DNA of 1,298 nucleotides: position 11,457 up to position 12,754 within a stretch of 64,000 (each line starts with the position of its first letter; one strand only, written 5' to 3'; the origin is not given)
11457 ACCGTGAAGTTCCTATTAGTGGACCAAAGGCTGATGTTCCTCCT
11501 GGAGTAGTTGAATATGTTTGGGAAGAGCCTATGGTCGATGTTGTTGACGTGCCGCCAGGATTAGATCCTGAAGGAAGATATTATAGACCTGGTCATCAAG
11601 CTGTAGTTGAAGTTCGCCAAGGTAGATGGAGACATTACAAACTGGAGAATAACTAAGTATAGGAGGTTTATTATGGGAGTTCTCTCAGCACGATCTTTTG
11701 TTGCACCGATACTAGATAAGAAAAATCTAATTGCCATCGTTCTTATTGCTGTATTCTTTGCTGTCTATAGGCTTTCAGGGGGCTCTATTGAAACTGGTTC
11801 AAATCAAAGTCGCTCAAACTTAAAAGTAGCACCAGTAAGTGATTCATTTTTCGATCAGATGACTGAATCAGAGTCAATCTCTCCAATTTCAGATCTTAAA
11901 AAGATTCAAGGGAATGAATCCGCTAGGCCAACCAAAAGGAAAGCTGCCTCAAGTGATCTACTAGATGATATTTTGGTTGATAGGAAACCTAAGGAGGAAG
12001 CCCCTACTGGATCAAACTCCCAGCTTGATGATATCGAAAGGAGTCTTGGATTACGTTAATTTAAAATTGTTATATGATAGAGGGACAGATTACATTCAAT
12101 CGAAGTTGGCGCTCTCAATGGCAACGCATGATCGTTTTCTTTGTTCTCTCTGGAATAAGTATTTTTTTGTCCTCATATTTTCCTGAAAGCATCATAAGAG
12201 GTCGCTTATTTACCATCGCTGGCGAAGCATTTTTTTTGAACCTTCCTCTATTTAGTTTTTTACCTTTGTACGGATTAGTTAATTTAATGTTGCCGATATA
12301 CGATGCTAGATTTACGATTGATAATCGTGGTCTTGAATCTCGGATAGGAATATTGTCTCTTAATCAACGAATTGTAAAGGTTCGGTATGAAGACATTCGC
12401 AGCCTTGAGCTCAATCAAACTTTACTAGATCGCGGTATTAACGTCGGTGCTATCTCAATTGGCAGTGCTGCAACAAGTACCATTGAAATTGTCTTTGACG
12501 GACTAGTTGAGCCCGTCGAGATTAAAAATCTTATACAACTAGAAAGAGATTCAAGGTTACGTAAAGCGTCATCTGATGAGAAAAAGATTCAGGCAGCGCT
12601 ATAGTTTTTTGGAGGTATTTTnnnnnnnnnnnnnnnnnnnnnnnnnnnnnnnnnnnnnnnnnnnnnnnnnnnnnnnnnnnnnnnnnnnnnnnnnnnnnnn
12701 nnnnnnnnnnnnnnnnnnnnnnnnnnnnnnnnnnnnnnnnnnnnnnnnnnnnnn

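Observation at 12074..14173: T4SS-adjacent envelope module: bPH membrane protein, coiled-coil/SH3b protein and an overlapping M23 endopeptidase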

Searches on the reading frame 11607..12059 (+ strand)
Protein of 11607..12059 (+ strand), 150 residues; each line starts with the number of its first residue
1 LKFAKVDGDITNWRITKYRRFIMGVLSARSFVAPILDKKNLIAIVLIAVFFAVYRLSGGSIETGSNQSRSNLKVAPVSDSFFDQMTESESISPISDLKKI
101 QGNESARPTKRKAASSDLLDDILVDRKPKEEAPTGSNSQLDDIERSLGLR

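Call 3: search_protein_families(library=pfam, proteins=[window:11607-12059:+], max_evalue=0.1)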
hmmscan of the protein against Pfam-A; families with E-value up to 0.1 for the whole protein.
window:11607-12059:+ (150 aa): 1 family
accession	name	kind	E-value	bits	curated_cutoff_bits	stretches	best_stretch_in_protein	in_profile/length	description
PF15466.11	DUF4635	-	0.044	13.7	27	1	35-99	25-89/134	Domain of unknown function (DUF4635)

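Call 35: search_protein_families(library=ncbifam, proteins=[window:11673-12059:+], max_evalue=0.1)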
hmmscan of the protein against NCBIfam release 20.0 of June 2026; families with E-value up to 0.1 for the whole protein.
window:11673-12059:+ (128 aa): 1 family
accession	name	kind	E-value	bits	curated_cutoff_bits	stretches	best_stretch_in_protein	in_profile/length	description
NF038218.1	IcmG_DotF_IVB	equivalog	0.01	15.6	200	1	15-97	48-126/266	type IVB secretion system protein IcmG/DotF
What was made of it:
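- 11348..12059 (+): Two small conserved ORFs between traC and bPH: a lipoprotein (11348-11656, 102 aa, LTGC lipobox) and a 128-aa single-TM protein (11673-12059). No family assigned (calls 3, 35).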

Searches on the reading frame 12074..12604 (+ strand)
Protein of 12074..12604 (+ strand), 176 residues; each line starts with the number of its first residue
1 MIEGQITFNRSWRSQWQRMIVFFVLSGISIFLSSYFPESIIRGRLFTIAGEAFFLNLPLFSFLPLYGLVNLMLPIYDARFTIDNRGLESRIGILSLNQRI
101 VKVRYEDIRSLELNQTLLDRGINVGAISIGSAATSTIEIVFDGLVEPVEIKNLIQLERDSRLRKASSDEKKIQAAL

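Call 3: search_protein_families(library=pfam, proteins=[window:12074-12604:+], max_evalue=0.1)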
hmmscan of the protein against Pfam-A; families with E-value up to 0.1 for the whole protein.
window:12074-12604:+ (176 aa): 1 family
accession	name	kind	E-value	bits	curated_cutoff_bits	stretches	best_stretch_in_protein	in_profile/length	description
PF03703.20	bPH_2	-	1.5e-08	35.2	22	1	78-153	4-77/78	Bacterial PH domain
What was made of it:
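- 12074..12604 (+): bPH membrane protein (176 aa): two N-terminal TM helices followed by a bacterial PH domain. Conserved motifs are WRS (N-terminus), P..x.G.L (loop), LPL (TM2), R.EDIR and GTAA. Pfam bPH_2 E 1.5e-8 (call 3).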

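Call 35: search_protein_families(library=ncbifam, proteins=[window:12074-12604:+], max_evalue=0.1)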
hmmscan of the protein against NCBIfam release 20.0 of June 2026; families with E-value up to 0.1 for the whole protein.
window:12074-12604:+ (176 aa): 0 families

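Call 54: find_homologous_proteins(query=window:12074-12604:+, max_evalue=0.001)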
Query window:12074-12604:+ (176 aa): 14 proteins with E <= 0.001 among 135 candidates.
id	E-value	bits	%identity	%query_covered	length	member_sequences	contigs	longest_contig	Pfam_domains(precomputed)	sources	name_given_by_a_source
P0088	9.0e-106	369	100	100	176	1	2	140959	PF03703.21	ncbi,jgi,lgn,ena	-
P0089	6.5e-77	275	70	100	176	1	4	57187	PF03703.21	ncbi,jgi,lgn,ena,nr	ncbi:MAG: PH domain-containing protein [bacterium]|nr:PH domain-containing protein [bacterium]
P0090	2.4e-66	241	66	99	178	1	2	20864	PF03703.21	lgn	-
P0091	2.0e-65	238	64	99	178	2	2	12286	PF03703.21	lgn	-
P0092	1.4e-62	228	64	99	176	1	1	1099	PF03703.21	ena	-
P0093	2.2e-45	173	50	94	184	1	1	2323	PF03703.21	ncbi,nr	ncbi:MAG: PH domain-containing protein [Bdellovibrionales bacterium]|nr:PH domain-containing protein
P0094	1.7e-44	170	46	94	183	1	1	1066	PF03703.21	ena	-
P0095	3.5e-43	165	44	96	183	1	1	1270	PF03703.21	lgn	-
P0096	4.3e-43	165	47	92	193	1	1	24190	PF03703.21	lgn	-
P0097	1.4e-42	163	46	96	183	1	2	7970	PF03703.21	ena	-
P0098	2.7e-41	159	46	95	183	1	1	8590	PF03703.21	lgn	-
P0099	6.0e-40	155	43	97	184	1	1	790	PF03703.21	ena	-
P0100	5.4e-39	152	41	98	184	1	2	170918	PF03703.21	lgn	-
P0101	5.5e-36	142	41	93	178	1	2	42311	PF03703.21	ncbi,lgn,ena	-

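Call 55: find_encoding_contigs(protein=P0088, flank=10000, max_places=2)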
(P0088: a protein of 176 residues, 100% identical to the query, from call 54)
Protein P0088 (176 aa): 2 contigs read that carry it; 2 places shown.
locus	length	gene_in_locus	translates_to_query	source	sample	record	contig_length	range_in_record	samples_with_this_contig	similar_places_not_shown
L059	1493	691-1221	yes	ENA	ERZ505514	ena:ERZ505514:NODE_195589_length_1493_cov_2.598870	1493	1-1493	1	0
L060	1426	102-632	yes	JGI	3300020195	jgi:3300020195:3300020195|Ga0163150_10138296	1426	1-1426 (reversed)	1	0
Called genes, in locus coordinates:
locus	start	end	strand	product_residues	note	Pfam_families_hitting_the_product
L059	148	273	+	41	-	-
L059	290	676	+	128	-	-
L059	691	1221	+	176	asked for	PF03703:bPH_2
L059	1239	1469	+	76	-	-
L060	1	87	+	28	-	?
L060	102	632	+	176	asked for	PF03703:bPH_2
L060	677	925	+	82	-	-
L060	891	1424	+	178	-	?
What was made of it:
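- Tried and rejected: The look-up of the identical bPH protein P0088 returned only contigs of about 1.4 kb, so the source MAG was not identified (call 55).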
